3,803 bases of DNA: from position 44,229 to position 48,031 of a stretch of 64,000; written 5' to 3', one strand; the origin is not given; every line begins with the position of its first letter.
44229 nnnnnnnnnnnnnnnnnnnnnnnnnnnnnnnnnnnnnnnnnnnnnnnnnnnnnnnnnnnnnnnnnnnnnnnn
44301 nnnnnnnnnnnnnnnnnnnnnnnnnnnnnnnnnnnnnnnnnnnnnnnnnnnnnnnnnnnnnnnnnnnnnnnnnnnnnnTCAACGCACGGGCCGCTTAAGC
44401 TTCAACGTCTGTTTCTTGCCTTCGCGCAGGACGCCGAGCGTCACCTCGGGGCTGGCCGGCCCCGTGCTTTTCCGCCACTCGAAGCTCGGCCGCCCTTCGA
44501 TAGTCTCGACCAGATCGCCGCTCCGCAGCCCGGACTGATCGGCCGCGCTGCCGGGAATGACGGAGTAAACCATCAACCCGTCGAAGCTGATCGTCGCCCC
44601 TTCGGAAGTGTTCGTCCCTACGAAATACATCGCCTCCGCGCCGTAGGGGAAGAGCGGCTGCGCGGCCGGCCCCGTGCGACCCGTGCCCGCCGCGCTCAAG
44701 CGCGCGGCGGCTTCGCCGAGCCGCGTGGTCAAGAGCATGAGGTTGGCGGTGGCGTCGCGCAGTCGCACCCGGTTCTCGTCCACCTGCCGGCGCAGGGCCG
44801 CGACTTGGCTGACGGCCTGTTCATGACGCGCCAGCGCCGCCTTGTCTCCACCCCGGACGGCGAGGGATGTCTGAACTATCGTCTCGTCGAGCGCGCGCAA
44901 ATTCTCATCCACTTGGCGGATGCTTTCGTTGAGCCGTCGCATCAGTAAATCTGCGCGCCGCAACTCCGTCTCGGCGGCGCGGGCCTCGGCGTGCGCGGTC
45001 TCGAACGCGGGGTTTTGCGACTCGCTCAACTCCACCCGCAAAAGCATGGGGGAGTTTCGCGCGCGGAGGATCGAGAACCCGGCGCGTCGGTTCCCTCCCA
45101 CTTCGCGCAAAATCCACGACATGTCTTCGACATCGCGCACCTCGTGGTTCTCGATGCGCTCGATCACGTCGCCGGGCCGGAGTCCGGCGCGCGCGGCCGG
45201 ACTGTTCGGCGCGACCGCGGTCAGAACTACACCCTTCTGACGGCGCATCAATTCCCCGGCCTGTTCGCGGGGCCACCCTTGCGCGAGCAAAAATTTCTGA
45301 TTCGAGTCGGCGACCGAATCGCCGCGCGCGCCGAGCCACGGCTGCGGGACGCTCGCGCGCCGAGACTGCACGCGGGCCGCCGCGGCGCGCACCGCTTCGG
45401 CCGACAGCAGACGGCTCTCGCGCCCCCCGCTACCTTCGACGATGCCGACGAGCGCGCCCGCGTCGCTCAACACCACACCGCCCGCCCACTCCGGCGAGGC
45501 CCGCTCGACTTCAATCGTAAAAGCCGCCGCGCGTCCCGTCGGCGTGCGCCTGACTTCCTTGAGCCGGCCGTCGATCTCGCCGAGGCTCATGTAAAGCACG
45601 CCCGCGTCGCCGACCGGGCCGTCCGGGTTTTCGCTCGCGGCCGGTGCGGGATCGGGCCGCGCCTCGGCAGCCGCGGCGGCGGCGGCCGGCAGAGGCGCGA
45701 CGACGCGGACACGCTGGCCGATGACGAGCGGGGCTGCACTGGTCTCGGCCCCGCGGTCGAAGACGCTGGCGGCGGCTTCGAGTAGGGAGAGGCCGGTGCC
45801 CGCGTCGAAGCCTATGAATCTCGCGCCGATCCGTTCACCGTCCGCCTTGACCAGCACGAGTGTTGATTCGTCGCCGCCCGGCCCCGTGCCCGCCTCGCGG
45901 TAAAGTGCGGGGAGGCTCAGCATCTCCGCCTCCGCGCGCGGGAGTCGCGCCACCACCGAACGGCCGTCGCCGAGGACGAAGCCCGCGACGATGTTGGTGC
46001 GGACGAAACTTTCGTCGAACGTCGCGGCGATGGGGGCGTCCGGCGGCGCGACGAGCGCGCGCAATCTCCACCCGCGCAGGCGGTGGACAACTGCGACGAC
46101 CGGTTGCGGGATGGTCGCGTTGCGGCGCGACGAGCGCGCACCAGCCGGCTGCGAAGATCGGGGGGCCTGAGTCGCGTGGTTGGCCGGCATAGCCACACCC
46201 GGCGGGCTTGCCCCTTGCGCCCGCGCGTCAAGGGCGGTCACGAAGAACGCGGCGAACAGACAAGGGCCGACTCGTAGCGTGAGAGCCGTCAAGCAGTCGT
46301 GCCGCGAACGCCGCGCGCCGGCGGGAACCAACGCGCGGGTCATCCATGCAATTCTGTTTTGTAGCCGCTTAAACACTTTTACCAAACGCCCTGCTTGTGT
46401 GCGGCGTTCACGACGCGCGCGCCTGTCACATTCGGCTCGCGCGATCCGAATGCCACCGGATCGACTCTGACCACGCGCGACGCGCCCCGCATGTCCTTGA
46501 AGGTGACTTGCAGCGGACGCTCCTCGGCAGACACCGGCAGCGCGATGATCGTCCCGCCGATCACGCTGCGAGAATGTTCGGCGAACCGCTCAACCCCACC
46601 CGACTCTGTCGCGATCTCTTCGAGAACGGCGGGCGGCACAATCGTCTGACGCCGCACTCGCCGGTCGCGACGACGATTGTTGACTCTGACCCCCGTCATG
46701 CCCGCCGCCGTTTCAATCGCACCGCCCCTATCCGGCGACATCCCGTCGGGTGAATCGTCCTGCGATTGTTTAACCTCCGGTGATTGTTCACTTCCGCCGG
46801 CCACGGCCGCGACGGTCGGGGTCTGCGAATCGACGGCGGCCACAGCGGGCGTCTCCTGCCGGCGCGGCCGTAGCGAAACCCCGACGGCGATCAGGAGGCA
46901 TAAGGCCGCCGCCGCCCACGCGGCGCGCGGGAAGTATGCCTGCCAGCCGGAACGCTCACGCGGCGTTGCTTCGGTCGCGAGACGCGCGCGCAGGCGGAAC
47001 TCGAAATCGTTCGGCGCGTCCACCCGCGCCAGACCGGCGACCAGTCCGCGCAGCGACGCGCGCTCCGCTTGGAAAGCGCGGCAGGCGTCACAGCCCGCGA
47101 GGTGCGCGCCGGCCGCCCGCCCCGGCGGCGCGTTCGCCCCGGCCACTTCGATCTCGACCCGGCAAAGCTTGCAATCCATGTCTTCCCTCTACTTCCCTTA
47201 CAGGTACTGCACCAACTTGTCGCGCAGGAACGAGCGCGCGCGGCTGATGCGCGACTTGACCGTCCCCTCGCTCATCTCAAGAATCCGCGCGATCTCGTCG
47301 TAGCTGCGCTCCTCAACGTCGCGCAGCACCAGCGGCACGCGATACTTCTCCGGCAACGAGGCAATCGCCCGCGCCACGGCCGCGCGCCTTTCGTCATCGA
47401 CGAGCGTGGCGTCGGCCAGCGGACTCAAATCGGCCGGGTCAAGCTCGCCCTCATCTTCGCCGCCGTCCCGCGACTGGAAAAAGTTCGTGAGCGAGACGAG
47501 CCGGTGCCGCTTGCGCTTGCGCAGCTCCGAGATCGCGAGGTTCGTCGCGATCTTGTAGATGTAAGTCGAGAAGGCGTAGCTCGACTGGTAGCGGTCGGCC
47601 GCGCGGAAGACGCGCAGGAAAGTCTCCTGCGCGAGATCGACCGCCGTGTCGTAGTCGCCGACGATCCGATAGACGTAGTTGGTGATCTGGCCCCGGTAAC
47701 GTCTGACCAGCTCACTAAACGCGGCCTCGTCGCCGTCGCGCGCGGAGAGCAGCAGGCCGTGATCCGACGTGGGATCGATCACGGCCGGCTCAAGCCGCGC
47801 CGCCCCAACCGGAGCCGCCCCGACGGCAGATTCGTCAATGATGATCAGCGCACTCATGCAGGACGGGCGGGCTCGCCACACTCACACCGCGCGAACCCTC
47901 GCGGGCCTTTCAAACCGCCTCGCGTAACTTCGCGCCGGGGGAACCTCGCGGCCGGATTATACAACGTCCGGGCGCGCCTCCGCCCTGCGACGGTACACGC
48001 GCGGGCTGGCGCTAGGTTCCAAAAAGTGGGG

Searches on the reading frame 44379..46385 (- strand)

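Call 3: search_protein_families(library=pfam, proteins=[window:44379-46385:-], max_evalue=0.01)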
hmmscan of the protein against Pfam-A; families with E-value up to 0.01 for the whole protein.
window:44379-46385:- (668 aa): 3 families
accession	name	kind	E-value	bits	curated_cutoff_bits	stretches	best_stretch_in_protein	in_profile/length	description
PF17820.7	PDZ_6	-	4.5e-18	65.2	27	2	389-427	3-41/54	PDZ domain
PF13180.12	PDZ_2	-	2.3e-15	57.1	27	2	382-441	10-69/80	PDZ domain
PF00595.29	PDZ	-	7.6e-11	42.7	23.2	1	374-423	23-64/81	PDZ domain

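Call 4: search_protein_families(library=ncbifam, proteins=[window:44379-46385:-], max_evalue=0.01)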
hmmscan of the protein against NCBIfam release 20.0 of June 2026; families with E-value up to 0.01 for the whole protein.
window:44379-46385:- (668 aa): 18 families
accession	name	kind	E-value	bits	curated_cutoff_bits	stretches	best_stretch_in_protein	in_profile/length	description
TIGR02037.1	degP_htrA_DO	subfamily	4.6e-18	65.4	416.2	2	380-537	255-412/434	Do family serine endopeptidase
NF041521.1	HhoA_HhoB_HtrA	equivalog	1.4e-16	60.7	450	2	302-442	183-321/335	HhoA/HhoB/HtrA family serine endopeptidase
NF040960.1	MamE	equivalog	6e-16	58.2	800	2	382-464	465-547/659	magnetosome formation protease MamE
NF041199.1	trx7_PDZ_seleno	equivalog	3e-13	49.5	300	1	379-454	198-273/390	Trx7/PDZ domain-containing (seleno)protein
NF008189.1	PRK10942.1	equivalog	1e-11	44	720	2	603-663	314-379/477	serine endoprotease DegP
TIGR02038.1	protease_degS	equivalog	2e-11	43.7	422.95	1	381-452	275-345/351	outer membrane-stress sensor serine endopeptidase DegS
NF007526.1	PRK10139.1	equivalog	1.4e-10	40.4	756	2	603-662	292-356/456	serine endoprotease DegQ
NF047968.1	SerProtHtrA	equivalog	2.3e-10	40.4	470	1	375-442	280-347/357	serine protease HtrA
TIGR00054.1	TIGR00054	equivalog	8.3e-08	31.5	147.55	1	380-432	196-250/421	RIP metalloprotease RseP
NF008147.1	PRK10898.1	equivalog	9.2e-08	31.6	408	1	378-423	273-319/352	outer membrane-stress sensor serine endopeptidase DegS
TIGR00225.1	prc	subfamily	1.4e-06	27.6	218.6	1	381-418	59-96/335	C-terminal processing peptidase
NF040965.1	MamP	equivalog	3.7e-06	26.8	300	1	384-446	136-196/290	magnetosome magnetite formation protein MamP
NF041515.1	GspC_delta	equivalog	1.4e-05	25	150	1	383-422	241-280/311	type II secretion system protein GspC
TIGR03900.1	prc_long_Delta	hypoth_equivalog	3.8e-05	21.9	660.95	0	380-415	148-182/973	MXAN_5808 family serine peptidase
NF008046.0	PRK10779.1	equivalog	0.00029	20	477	0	386-432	224-270/450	sigma E protease regulator RseP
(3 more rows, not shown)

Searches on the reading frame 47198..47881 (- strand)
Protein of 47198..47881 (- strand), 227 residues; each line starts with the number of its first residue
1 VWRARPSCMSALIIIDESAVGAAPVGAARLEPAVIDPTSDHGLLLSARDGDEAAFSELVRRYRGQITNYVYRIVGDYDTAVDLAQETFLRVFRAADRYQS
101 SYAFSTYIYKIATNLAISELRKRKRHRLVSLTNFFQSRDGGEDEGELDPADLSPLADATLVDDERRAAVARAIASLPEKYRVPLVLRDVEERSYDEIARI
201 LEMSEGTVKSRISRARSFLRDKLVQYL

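Call 3: search_protein_families(library=pfam, proteins=[window:47198-47881:-], max_evalue=0.01)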
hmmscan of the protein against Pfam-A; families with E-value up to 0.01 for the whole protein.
window:47198-47881:- (227 aa): 6 families
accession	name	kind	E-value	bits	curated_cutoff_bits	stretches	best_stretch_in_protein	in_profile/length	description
PF04542.20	Sigma70_r2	-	1.5e-19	70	24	1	58-125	1-70/71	Sigma-70 region 2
PF08281.18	Sigma70_r4_2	-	1.9e-19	69.5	25.7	1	167-219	2-54/54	Sigma-70, region 4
PF04545.22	Sigma70_r4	-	3.4e-11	42.9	24.1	1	172-220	1-49/50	Sigma-70, region 4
PF12645.13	HTH_16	-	0.00022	21.7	22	1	43-80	3-40/65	Helix-turn-helix domain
PF07638.17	Sigma70_ECF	-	0.00075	19.9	21.1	1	43-223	7-183/185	ECF sigma factor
PF13404.12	HTH_AsnC-type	-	0.003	17.8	27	1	192-214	18-40/42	AsnC-type helix-turn-helix domain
